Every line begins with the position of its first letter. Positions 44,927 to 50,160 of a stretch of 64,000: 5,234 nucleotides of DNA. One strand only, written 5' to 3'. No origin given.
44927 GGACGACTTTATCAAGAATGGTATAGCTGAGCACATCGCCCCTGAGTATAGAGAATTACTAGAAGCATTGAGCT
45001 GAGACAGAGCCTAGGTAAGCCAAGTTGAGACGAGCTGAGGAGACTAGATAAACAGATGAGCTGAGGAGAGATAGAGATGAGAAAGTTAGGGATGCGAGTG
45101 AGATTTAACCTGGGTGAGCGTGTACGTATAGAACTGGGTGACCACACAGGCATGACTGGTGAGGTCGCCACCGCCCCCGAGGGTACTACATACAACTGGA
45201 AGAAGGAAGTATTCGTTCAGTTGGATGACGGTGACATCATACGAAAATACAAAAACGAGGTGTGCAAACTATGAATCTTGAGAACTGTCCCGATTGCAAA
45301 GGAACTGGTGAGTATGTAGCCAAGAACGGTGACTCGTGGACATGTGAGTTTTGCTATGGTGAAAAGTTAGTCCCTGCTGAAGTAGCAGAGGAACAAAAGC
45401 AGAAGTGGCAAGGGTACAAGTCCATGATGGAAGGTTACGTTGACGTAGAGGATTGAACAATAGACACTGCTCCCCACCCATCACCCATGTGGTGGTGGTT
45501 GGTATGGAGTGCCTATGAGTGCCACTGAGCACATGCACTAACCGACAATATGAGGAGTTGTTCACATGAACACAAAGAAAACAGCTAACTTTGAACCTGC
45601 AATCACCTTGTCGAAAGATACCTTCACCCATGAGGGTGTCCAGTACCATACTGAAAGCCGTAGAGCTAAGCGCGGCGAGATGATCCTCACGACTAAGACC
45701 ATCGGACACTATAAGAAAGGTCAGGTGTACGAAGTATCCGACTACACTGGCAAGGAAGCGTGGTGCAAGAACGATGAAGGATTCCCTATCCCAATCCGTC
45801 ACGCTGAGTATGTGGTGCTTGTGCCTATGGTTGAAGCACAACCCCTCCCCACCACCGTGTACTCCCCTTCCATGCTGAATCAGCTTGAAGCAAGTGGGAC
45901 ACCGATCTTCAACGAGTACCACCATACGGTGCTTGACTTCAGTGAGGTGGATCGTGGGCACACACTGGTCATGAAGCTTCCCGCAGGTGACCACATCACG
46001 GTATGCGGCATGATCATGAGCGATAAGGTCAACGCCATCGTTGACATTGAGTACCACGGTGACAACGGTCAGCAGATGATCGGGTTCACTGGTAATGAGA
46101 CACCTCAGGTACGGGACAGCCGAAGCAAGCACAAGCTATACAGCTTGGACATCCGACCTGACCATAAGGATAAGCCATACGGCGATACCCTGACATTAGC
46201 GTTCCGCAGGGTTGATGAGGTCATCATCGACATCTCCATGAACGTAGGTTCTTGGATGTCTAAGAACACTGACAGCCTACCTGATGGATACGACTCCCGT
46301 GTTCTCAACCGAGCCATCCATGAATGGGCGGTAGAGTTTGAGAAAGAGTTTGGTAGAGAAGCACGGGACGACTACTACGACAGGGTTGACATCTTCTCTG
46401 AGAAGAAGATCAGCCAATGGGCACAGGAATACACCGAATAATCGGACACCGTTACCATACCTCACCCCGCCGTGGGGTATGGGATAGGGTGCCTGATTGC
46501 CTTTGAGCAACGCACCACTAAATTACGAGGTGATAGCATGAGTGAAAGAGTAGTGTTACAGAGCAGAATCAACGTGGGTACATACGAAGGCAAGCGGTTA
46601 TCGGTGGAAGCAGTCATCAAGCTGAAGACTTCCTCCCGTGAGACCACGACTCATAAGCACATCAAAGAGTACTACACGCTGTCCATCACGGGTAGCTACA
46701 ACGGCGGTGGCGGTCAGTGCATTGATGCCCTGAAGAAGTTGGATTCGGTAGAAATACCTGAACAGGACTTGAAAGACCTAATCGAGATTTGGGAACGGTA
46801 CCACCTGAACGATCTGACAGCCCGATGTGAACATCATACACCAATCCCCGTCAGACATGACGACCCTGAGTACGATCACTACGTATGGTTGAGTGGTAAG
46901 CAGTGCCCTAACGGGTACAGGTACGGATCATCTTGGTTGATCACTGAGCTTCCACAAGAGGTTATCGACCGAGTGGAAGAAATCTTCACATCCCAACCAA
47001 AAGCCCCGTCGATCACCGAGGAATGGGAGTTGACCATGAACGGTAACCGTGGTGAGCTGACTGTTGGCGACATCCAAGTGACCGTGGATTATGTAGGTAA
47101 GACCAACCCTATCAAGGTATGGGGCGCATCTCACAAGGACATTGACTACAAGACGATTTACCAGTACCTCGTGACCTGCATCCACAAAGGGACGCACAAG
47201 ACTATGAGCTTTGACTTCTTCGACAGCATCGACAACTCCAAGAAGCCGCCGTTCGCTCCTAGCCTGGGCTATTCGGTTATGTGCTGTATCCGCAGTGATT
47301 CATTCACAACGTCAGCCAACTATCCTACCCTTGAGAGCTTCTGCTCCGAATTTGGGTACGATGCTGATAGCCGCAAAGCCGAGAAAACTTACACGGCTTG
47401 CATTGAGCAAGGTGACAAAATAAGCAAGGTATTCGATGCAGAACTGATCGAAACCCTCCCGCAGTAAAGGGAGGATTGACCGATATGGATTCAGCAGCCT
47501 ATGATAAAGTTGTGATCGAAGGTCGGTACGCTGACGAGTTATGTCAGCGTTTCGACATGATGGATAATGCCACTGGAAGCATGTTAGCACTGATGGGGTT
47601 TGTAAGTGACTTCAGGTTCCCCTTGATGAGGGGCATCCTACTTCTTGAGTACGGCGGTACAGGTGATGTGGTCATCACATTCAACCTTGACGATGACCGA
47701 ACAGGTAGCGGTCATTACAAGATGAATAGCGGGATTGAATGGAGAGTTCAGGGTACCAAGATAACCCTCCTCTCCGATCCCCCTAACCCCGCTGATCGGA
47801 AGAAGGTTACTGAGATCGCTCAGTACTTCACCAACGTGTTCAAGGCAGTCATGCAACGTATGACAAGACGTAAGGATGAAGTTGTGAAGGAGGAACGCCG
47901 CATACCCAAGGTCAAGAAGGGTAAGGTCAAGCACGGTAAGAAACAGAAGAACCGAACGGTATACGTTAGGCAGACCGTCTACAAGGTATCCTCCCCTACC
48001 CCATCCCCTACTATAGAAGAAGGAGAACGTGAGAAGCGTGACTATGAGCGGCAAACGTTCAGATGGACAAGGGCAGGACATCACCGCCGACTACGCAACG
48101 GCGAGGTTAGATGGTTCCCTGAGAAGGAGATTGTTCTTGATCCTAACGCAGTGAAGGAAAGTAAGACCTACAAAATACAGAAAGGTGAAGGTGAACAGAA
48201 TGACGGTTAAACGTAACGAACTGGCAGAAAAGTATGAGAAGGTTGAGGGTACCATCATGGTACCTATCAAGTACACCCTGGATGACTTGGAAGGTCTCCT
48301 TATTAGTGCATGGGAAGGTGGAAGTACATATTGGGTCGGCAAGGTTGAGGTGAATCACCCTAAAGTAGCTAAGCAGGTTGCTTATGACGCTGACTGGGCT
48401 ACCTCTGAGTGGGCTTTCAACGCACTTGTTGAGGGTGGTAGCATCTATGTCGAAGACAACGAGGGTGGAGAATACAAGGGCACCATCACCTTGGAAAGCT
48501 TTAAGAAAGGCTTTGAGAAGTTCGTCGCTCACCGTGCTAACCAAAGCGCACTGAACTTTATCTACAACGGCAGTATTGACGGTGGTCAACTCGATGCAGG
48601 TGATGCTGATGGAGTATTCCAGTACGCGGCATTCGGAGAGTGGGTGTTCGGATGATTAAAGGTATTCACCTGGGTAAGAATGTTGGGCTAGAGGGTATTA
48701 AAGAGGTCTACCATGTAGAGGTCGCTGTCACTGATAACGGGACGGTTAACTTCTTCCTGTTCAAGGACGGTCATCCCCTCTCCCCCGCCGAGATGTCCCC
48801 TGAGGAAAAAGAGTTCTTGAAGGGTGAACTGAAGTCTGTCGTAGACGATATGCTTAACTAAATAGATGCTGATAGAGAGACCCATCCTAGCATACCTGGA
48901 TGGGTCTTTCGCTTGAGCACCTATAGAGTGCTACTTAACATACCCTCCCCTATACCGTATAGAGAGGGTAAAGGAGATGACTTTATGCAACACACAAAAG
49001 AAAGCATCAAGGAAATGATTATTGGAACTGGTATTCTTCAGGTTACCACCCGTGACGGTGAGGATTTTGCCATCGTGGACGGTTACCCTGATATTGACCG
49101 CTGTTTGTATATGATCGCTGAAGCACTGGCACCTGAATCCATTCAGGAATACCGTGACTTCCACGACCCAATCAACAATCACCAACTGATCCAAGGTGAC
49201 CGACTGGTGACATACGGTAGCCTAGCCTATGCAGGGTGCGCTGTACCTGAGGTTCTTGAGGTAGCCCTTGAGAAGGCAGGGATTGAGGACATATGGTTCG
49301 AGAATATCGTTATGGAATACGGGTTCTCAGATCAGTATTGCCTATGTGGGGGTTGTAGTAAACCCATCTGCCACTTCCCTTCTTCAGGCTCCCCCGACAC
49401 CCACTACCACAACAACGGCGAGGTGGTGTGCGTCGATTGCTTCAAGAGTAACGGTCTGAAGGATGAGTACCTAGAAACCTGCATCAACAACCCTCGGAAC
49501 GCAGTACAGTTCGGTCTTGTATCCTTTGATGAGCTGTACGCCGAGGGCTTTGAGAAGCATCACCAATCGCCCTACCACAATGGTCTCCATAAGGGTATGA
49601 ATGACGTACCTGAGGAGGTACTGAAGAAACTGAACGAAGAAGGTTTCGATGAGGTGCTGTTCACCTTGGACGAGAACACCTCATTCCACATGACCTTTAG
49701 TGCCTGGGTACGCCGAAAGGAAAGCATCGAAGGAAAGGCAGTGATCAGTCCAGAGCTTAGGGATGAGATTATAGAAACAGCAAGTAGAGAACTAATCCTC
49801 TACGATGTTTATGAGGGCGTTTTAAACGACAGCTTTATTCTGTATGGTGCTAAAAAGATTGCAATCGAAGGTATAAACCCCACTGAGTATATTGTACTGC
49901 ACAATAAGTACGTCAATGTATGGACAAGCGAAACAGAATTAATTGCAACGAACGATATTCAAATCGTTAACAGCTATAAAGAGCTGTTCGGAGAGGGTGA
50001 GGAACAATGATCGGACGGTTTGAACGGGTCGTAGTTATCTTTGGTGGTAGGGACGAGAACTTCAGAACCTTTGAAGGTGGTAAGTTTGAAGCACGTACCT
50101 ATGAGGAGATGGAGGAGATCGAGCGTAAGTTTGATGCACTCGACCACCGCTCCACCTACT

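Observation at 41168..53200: Family of at least ten conserved GC-rich composite elements in front of early/middle genes: left box, variable hairpin, right box ending in an AGTGC-N6-GCACT hairpin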

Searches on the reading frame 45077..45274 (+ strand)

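Call 43: search_protein_families(library=pfam, proteins=[window:45077-45274:+], max_evalue=0.1)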
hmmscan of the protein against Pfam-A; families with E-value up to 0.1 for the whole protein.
window:45077-45274:+ (65 aa): 1 family
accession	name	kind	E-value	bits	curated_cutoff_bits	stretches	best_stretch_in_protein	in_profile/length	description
PF11607.14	DUF3247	-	0.079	13.7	25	0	13-42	28-57/92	Protein of unknown function (DUF3247)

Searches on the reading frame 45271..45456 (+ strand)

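Call 43: search_protein_families(library=pfam, proteins=[window:45271-45456:+], max_evalue=0.1)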
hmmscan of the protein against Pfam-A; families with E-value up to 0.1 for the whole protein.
window:45271-45456:+ (61 aa): 8 families
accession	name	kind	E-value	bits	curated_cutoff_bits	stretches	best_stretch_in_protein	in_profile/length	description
PF15777.11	Anti-TRAP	-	0.00012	22.4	32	1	4-37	11-45/59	Tryptophan RNA-binding attenuator protein inhibitory protein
PF00684.25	DnaJ_CXXCXGXG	-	0.0028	18.3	32.7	1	6-33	1-26/65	DnaJ central domain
PF08792.16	A2L_zn_ribbon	-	0.022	14.9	22.9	0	22-35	3-16/33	A2L zinc ribbon domain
PF04810.20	zf-Sec23_Sec24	-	0.028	14.9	25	1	18-36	19-37/39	Sec23/Sec24 zinc finger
PF17302.8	DUF5351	-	0.037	14.7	27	0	4-14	18-28/29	Family of unknown function (DUF5351)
PF08271.17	Zn_Ribbon_TF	-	0.059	13.4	29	1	6-33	3-29/43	TFIIB zinc-binding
PF08274.17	Zn_Ribbon_YjdM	-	0.089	13.3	30.8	0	5-31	4-28/30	PhnA Zinc-Ribbon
PF01599.25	Ribosomal_S27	-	0.089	13.1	22.3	0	5-28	19-41/44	Ribosomal protein S27a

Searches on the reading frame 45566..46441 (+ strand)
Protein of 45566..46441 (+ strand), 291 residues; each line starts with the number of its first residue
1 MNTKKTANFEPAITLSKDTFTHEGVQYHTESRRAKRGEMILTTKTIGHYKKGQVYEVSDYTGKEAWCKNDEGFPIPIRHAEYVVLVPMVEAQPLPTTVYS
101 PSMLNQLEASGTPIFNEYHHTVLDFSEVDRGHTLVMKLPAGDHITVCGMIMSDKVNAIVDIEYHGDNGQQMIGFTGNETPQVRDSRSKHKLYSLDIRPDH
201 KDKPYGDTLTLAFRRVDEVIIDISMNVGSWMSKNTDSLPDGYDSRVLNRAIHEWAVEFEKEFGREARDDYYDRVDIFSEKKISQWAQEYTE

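Call 12: search_protein_families(library=phrogs, proteins=[window:45566-46441:+])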
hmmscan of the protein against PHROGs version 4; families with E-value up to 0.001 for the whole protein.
window:45566-46441:+ (291 aa): 1 family
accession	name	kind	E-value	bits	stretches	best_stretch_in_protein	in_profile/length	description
phrog_17910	-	unknown function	4.4e-07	30.4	1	22-88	52-125/350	-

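Call 43: search_protein_families(library=pfam, proteins=[window:45566-46441:+], max_evalue=0.1)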
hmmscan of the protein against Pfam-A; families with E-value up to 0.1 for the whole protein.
window:45566-46441:+ (291 aa): 1 family
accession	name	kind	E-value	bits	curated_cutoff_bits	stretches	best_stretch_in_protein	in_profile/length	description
PF03278.18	IpaB_EvcA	-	0.042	14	29.9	1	223-275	26-74/156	IpaB/EvcA family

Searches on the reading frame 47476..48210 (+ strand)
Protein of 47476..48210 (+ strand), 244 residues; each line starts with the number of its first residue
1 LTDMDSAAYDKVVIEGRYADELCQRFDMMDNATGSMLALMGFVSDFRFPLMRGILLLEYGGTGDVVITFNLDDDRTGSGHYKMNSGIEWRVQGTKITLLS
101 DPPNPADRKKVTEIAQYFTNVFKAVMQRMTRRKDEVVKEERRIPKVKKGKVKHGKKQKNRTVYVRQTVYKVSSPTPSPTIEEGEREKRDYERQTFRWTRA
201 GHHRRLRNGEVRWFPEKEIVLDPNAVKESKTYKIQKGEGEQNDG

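Call 14: search_protein_families(library=pfam, proteins=[window:47476-48210:+], max_evalue=0.01)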
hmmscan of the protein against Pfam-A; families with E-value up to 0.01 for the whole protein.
window:47476-48210:+ (244 aa): 0 families

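Call 44: search_protein_families(library=phrogs, proteins=[window:47485-48210:+], max_evalue=0.01)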
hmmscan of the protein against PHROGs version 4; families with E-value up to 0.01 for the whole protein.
window:47485-48210:+ (241 aa): 1 family
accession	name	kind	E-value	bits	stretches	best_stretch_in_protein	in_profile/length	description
phrog_10678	-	unknown function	3.1e-13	51.3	1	106-211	97-196/214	-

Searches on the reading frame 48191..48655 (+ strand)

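Call 44: search_protein_families(library=phrogs, proteins=[window:48191-48655:+], max_evalue=0.01)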
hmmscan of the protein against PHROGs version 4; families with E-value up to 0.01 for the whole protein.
window:48191-48655:+ (154 aa): 1 family
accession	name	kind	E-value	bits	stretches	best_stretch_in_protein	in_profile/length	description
phrog_2355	-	unknown function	3.7e-14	54.4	1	27-154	10-146/146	-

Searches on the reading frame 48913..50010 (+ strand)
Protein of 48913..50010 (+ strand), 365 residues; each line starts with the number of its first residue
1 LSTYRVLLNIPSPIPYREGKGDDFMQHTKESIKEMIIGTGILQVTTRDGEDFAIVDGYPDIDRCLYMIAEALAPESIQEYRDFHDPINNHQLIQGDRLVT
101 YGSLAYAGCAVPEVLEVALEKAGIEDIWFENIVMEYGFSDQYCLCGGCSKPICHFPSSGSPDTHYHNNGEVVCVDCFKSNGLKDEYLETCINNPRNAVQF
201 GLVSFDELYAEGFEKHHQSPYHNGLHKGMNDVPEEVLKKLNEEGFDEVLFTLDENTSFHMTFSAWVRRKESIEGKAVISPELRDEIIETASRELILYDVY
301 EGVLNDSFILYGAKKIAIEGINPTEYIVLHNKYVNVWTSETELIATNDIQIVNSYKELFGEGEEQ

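Call 14: search_protein_families(library=pfam, proteins=[window:48913-50010:+], max_evalue=0.01)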
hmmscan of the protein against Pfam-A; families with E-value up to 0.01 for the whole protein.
window:48913-50010:+ (365 aa): 0 families

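Call 44: search_protein_families(library=phrogs, proteins=[window:48985-50010:+], max_evalue=0.01)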
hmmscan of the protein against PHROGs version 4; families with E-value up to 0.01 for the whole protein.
window:48985-50010:+ (341 aa): 2 families
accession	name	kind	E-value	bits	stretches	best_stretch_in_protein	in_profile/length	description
phrog_26789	-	unknown function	2.9e-09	37.7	1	254-333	7-87/96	-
phrog_35561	-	unknown function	7e-09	36.5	1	106-247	93-253/293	-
